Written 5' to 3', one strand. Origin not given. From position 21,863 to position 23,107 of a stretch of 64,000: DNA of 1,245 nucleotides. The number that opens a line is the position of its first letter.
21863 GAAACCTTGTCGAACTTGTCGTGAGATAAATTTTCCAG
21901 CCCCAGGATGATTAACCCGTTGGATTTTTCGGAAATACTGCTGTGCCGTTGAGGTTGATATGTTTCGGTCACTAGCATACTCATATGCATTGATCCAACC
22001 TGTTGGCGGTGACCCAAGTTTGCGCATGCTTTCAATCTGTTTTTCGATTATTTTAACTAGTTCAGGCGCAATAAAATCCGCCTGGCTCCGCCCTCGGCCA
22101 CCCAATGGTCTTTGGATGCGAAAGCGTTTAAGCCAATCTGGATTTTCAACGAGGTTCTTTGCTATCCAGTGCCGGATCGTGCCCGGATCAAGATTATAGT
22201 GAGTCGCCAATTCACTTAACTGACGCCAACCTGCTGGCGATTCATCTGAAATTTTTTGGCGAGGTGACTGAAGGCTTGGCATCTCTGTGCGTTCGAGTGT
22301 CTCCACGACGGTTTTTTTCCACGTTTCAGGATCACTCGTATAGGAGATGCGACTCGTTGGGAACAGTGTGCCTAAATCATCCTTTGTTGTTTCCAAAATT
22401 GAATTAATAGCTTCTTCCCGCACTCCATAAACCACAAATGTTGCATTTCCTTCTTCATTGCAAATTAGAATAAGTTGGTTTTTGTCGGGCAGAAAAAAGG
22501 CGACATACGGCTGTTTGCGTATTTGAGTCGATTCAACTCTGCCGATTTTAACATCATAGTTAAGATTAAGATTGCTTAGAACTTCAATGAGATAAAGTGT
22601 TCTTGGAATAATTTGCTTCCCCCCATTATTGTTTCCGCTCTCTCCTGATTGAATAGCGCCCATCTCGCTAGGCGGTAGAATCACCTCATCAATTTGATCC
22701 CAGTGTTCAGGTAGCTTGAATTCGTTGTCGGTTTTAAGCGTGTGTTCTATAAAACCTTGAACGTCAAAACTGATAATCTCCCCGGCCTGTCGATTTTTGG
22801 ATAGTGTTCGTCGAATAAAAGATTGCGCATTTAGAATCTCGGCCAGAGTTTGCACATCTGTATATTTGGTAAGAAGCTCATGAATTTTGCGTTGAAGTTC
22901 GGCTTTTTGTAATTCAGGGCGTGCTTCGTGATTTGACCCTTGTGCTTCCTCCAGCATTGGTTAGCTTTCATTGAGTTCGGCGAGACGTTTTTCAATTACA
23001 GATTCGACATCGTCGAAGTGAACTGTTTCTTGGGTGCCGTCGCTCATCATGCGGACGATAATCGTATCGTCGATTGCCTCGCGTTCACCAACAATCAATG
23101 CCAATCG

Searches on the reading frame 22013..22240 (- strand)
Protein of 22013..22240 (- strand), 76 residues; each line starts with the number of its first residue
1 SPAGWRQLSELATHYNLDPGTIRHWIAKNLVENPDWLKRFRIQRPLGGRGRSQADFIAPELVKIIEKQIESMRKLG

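Call 74: search_solved_structures(query=A5, max_evalue=10, show_alignments=3)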
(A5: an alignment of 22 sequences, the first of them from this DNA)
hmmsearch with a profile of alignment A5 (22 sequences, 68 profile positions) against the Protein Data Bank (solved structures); distinct sequences matched with E-value up to 10: 7.
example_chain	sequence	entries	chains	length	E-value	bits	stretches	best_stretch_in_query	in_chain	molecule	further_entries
7pnt_Y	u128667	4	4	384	0.011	19.1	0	28-46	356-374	28S ribosomal protein S31, mitochondrial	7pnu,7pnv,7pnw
3r0a_A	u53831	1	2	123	0.087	16.3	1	2-30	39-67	Putative transcriptional regulator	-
1rq6_A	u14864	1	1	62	0.17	15.4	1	16-45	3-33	30S ribosomal protein S17e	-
5i41_B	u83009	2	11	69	0.55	13.7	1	6-28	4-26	Chromosome-anchoring protein RacA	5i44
1pru_A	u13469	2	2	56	0.63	13.5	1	7-35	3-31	PURINE REPRESSOR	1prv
2eo4_A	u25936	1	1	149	0.71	13.3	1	30-66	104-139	150aa long hypothetical histidine triad nucleotide-binding protein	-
8tac_A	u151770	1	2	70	1.7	12.1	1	6-36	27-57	DBP48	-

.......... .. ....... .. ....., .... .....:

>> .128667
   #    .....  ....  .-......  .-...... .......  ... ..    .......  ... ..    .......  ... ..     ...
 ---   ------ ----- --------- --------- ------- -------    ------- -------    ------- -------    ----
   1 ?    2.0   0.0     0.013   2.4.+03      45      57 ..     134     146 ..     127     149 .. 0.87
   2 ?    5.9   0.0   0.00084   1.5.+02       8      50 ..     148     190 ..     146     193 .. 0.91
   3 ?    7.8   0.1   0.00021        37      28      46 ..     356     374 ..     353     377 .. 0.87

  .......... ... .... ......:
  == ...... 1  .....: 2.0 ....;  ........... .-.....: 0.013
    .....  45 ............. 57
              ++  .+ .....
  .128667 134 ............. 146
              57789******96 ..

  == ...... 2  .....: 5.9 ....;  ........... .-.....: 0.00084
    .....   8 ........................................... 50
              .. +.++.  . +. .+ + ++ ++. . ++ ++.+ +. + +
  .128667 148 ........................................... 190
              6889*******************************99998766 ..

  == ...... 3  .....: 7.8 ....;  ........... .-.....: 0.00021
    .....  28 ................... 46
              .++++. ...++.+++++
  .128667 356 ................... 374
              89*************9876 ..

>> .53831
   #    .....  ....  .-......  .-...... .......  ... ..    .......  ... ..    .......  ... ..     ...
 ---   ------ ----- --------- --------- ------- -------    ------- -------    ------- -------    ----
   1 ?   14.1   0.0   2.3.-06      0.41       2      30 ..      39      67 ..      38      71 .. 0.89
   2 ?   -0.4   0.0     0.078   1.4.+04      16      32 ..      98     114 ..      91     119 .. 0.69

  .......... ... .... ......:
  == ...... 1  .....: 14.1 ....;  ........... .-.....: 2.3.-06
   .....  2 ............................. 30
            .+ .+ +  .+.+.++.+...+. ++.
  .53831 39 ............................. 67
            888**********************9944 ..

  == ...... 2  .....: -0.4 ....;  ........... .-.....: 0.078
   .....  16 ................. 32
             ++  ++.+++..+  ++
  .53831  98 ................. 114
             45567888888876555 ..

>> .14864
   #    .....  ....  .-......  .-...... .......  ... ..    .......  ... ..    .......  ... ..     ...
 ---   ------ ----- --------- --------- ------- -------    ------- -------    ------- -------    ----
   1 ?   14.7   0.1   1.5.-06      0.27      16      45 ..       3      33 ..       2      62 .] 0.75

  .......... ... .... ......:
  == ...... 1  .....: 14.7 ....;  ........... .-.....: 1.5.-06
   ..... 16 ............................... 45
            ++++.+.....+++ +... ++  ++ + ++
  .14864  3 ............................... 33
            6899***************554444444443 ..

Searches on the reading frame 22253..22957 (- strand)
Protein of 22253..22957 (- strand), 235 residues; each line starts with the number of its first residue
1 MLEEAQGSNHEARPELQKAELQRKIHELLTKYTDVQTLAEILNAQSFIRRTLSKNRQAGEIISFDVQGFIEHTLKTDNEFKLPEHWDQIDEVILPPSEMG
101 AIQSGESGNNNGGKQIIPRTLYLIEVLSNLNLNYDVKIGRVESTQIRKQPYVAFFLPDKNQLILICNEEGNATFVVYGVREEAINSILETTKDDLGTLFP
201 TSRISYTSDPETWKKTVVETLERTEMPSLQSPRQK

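Call 25: search_solved_structures(query=A3, max_evalue=10, show_alignments=2)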
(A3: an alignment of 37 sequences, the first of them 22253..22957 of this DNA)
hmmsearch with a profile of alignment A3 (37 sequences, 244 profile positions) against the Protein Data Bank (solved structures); distinct sequences matched with E-value up to 10: 1.
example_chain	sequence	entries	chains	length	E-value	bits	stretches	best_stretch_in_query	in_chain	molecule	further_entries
8vd6_A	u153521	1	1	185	0.0085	18.5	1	15-43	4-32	CAP REPEAT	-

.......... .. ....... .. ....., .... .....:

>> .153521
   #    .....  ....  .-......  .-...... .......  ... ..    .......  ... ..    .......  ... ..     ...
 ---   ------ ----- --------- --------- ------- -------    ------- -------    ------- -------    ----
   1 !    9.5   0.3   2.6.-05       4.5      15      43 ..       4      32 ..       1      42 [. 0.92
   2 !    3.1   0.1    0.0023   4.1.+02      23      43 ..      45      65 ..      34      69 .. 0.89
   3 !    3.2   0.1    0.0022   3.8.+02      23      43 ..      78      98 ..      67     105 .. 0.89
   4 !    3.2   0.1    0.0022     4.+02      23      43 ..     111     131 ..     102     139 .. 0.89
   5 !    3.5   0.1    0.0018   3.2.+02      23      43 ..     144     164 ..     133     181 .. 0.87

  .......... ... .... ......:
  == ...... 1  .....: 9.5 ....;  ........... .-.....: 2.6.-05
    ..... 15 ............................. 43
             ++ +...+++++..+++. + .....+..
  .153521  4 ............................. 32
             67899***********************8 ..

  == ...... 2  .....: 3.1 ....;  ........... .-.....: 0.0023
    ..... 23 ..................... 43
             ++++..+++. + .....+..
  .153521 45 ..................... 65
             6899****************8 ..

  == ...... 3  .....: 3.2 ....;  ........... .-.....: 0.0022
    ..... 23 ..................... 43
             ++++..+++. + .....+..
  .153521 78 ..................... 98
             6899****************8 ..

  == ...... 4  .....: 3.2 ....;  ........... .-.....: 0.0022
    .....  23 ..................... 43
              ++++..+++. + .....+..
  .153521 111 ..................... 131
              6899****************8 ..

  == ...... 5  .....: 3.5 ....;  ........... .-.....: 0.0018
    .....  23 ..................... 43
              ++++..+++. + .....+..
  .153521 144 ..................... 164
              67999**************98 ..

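Call 29: predict_structure(alignment_id=A3)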
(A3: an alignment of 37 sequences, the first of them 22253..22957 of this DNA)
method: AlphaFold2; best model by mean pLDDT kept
length: 235 residues; sequences in the alignment: 37
mean_pLDDT: 90.4   pTM: 0.86
mean pLDDT of the five models: 90.4, 89.9, 89.8, 88.3, 87.9
residues with pLDDT >= 90: 184; 70-90: 28; 50-70: 23; < 50: 0
segments of 3 or more residues with pLDDT < 50: none
pLDDT, mean of each block of 10 residues (from residue 1): 64 88 93 86 94 94 96 90 94 87 55 88 96 96 91 98 97 97 97 95 96 98 95 79
secondary structure, 60 per line:
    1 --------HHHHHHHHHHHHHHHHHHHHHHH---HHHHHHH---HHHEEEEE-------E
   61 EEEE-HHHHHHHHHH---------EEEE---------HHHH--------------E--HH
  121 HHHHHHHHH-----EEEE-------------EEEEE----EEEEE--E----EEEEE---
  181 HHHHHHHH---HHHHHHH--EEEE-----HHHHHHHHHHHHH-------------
elements in order: H9-31 H35-41 E48-52 E60-64 H66-75 E85-88 H98-101 H119-129 E135-138 E152-156 E161-165 E173-177 H181-188 H192-198 E201-204 H210-222

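Call 64: fold_search(model_id=the predicted structure, library=viral)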
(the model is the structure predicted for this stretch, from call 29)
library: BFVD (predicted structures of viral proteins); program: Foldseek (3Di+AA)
matches with E <= 10: 391; with E <= 0.001: 0
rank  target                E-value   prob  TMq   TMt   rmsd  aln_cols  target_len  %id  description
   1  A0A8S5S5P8            1.4e-01  0.16  0.25  0.15  17.1       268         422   11  Uncharacterized protein [Myoviridae sp. cthAo37]
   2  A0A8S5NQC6            2.1e-01  0.69  0.21  0.57   4.2        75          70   19  KTSC domain [Siphoviridae sp. ctuHu10]
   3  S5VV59                2.5e-01  0.54  0.21  0.25   4.4        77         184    8  Uncharacterized protein [Pseudomonas phage PaBG]
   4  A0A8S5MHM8            3.2e-01  0.47  0.25  0.48   5.4       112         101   12  Uncharacterized protein [Siphoviridae sp. ctvyM23]
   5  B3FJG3                3.4e-01  0.30  0.21  0.36   5.3        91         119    9  Uncharacterized protein [Pseudomonas phage 201phi2-1]
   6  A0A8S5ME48            3.4e-01  0.08  0.17  0.19  21.8       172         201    9  Uncharacterized protein [Siphoviridae sp. ctYh54]
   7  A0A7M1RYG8            3.4e-01  0.08  0.15  0.11  13.4       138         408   13  Tail fiber protein [uncultured phage cr85_1]
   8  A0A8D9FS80            3.6e-01  0.04  0.16  0.17  19.0       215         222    7  Putative replicative DNA helicase [uncultured marine phage]
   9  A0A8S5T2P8            3.8e-01  0.12  0.18  0.09  11.6       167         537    7  Tail fiber protein [Podoviridae sp. ctuch15]
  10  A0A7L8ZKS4            3.8e-01  0.08  0.14  0.17  18.6       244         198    6  Uncharacterized protein [Erwinia phage pEa_SNUABM_12]
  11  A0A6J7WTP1            4.1e-01  0.28  0.19  0.48   5.1        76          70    6  KTSC domain containing protein [uncultured Caudovirales phage]
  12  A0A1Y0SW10            4.1e-01  0.25  0.18  0.38   6.9        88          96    9  Uncharacterized protein [Pseudomonas phage Phabio]
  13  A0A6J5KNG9            4.3e-01  0.08  0.13  0.12  12.2       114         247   11  KTSC domain containing protein [uncultured Caudovirales phage]
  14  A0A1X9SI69            4.6e-01  0.54  0.20  0.51   4.8        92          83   16  (no name in the UniProt tables at hand)
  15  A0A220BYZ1            4.6e-01  0.41  0.25  0.53   4.3       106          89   10  (no name in the UniProt tables at hand)
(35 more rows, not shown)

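Call 86: find_homologous_proteins(query=A3, max_evalue=1e-10)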
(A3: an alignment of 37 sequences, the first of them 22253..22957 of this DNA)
Query A3 (37 sequences) (235 aa, profile of the alignment): 4 proteins with E <= 1e-10 among 3464 candidates.
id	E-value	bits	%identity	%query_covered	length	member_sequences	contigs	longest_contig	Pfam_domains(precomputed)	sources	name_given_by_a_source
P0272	7.7e-78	279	29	94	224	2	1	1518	-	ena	-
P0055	1.1e-70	256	38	81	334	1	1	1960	-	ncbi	-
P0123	2.2e-64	235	32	78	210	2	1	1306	-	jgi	-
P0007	1.9e-54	202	33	92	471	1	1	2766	PF14882.12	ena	-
